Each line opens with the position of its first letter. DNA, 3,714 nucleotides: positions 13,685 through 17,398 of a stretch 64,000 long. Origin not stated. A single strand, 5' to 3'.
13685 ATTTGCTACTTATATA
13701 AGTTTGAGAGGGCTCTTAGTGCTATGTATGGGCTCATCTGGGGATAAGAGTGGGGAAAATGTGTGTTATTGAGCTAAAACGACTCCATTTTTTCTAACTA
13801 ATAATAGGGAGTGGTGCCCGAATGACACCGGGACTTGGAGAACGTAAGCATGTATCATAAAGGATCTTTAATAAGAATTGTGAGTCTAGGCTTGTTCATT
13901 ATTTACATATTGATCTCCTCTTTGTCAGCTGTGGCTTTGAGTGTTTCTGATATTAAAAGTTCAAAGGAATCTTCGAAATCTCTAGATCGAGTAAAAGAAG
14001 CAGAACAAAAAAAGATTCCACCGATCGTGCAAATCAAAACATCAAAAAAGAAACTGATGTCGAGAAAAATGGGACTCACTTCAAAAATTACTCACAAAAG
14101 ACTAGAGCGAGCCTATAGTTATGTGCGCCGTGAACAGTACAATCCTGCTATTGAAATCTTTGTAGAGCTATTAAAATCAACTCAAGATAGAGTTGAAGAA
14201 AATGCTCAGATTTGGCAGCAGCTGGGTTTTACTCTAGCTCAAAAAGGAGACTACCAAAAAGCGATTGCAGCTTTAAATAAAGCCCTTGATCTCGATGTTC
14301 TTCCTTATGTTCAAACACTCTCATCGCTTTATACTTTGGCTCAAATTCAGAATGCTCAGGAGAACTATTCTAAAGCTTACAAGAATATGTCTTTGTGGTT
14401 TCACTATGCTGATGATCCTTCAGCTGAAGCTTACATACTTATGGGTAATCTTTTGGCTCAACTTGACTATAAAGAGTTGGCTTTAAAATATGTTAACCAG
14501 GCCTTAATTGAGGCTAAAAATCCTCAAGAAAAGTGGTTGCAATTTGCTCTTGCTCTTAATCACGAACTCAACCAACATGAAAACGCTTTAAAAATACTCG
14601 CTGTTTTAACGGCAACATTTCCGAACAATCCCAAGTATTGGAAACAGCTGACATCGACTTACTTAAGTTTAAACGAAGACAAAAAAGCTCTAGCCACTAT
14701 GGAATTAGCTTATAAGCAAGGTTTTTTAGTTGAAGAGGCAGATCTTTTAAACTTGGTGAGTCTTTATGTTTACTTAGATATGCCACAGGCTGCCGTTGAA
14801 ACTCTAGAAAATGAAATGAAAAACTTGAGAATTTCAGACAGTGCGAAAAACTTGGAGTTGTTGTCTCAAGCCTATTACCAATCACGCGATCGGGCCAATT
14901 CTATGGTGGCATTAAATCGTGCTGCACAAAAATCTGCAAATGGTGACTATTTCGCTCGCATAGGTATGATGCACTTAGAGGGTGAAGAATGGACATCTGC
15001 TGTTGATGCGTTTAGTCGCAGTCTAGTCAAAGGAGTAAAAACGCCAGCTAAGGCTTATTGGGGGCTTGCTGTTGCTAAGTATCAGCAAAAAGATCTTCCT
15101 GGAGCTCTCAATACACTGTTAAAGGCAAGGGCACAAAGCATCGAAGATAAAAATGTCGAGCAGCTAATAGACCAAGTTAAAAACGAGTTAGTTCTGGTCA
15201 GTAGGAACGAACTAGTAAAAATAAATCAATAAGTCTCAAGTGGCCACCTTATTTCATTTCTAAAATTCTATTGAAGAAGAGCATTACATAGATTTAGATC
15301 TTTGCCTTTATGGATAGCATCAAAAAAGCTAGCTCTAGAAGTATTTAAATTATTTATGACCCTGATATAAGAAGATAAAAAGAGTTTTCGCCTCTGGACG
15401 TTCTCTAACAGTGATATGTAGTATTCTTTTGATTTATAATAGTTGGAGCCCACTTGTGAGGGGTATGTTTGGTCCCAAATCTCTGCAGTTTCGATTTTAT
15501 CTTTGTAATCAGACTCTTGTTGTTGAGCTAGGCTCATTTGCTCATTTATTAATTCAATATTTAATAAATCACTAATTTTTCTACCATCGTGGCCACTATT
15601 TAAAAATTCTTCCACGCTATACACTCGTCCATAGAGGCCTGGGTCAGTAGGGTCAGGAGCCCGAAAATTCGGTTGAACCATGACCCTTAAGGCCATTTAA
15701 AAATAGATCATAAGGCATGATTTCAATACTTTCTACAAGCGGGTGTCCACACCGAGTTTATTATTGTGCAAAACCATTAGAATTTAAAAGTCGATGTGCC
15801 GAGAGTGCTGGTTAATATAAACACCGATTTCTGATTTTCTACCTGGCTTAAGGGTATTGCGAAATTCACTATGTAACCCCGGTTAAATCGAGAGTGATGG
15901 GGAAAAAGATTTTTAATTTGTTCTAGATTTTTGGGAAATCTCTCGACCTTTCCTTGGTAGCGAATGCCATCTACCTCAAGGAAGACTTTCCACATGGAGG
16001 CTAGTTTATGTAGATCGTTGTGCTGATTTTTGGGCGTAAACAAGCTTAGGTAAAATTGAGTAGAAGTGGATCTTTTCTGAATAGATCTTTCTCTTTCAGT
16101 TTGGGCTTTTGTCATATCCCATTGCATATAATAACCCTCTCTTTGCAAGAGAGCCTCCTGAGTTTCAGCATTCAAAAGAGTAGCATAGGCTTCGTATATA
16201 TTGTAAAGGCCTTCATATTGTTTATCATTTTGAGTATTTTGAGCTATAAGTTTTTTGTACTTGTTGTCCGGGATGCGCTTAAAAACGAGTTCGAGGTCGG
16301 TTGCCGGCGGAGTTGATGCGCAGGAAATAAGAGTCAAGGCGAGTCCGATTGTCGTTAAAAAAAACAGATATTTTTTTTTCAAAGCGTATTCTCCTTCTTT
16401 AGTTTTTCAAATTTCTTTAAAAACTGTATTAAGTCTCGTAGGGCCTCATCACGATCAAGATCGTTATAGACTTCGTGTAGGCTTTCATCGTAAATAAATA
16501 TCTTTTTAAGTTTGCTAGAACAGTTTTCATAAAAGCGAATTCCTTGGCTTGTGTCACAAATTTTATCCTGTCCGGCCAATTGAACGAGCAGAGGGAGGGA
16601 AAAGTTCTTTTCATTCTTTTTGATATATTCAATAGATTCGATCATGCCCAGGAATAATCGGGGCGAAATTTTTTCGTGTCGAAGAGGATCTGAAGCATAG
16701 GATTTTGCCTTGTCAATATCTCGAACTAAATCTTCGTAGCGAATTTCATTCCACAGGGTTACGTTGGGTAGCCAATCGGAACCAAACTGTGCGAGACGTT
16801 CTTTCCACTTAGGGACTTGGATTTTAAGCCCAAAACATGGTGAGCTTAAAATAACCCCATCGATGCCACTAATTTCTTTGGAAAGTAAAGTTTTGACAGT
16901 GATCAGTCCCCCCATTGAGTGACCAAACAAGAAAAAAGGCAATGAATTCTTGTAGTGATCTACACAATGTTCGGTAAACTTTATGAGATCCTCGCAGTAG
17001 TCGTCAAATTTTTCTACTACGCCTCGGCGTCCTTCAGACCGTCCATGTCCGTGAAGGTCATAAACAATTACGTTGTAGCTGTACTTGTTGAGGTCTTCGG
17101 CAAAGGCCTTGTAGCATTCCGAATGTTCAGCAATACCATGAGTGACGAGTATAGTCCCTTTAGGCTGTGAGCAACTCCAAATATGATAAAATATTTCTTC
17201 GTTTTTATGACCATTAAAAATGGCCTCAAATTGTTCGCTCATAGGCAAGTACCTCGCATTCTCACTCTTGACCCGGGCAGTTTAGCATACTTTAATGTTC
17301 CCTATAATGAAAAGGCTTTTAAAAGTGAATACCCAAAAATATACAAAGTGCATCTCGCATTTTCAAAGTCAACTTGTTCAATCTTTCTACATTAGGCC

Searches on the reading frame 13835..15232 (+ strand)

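Call 48: search_protein_families(library=pfam, proteins=[window:13835-15232:+], max_evalue=0.0001)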
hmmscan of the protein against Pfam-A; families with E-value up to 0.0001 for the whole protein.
window:13835-15232:+ (465 aa): 8 families
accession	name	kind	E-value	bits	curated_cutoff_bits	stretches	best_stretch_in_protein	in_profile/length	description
PF07719.23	TPR_2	-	6.4e-12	45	27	1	124-154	1-31/34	Tetratricopeptide repeat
PF13424.12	TPR_12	-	9.8e-11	42.1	30.1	1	124-181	3-64/77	Tetratricopeptide repeat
PF13428.12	TPR_14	-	7.1e-10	39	23.5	0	125-154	2-31/44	Tetratricopeptide repeat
PF13432.12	TPR_16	-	4.2e-09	37.1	32.7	0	90-153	1-60/65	Tetratricopeptide repeat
PF13181.12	TPR_8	-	2.6e-08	33.8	25.7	1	124-154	1-31/34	Tetratricopeptide repeat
PF14559.12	TPR_19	-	6.8e-07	30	25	0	101-162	6-64/68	Tetratricopeptide repeat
PF00515.34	TPR_1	-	1.5e-06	28.2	27.8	1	124-154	1-31/34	Tetratricopeptide repeat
PF13371.12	TPR_9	-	2.1e-06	28.1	35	0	124-153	29-58/73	Tetratricopeptide repeat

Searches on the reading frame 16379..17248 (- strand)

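Call 49: search_protein_families(library=pfam, proteins=[window:16379-17248:-], max_evalue=0.0001)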
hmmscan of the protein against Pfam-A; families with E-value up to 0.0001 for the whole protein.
window:16379-17248:- (289 aa): 5 families
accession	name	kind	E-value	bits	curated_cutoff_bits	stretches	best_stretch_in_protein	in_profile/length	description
PF12146.15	Hydrolase_4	-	1.1e-66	225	27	1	28-265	2-239/239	Serine aminopeptidase, S33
PF00561.26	Abhydrolase_1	-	2.6e-14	53.9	25.8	1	32-172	2-140/245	alpha/beta hydrolase fold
PF12697.13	Abhydrolase_6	-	5.2e-11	44.1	26.3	1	33-167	1-121/217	Alpha/beta hydrolase family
PF20408.4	Abhydrolase_11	-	1.3e-05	25.4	27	1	31-129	3-102/193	Alpha/beta hydrolase domain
PF00975.26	Thioesterase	-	2.1e-05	25.3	26.4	1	35-119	5-82/226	Thioesterase domain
